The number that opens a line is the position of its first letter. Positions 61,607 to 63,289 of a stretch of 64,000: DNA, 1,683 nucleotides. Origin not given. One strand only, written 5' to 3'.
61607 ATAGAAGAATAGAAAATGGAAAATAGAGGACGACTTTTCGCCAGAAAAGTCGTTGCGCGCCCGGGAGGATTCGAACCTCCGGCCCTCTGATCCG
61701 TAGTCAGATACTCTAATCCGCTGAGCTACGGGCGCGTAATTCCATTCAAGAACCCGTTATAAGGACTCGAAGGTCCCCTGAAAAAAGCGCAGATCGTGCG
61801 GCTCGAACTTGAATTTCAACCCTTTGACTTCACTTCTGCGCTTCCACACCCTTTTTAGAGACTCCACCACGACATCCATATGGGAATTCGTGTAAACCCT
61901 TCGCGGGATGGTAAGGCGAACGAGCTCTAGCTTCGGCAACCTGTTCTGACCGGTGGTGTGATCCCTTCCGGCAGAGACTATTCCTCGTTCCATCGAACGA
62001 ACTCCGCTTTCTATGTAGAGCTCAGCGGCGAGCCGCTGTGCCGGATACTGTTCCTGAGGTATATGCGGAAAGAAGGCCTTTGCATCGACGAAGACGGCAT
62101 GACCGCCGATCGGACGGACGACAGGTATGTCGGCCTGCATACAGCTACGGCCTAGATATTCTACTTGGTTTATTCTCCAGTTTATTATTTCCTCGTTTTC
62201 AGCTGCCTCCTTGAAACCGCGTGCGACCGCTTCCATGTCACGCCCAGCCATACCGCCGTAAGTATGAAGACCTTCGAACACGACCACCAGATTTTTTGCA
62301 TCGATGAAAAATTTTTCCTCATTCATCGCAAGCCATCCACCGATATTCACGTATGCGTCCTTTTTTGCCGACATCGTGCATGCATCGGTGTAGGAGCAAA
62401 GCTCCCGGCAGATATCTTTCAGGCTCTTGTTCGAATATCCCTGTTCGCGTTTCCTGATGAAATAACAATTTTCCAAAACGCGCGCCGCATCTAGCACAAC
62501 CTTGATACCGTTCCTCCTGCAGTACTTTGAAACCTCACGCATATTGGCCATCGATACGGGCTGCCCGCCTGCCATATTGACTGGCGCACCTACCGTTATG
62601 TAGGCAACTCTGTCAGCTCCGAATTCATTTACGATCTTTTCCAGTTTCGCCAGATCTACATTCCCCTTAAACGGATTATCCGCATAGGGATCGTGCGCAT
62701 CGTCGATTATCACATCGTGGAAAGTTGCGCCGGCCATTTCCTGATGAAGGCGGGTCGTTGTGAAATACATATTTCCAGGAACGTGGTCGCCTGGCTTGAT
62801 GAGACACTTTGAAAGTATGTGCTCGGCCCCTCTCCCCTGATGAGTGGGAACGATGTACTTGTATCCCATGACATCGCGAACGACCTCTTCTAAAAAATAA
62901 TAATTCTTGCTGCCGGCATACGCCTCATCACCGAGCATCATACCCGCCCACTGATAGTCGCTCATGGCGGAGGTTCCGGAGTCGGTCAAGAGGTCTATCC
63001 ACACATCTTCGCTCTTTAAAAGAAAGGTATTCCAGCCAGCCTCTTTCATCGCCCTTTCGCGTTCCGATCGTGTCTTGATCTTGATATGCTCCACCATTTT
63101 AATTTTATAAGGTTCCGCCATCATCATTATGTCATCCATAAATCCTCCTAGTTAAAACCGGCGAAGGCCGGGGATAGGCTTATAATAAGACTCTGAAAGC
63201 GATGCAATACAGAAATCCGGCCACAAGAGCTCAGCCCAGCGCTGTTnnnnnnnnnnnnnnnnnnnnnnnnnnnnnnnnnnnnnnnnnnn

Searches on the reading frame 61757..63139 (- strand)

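Call 98: search_protein_families(library=pfam, proteins=[window:61757-63139:-], max_evalue=0.00001)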
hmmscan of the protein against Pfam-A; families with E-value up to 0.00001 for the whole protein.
window:61757-63139:- (460 aa): 1 family
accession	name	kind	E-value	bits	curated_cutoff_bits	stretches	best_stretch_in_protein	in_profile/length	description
PF01212.27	Beta_elim_lyase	-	5.1e-83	279.2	27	1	49-426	1-287/288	Beta-eliminating lyase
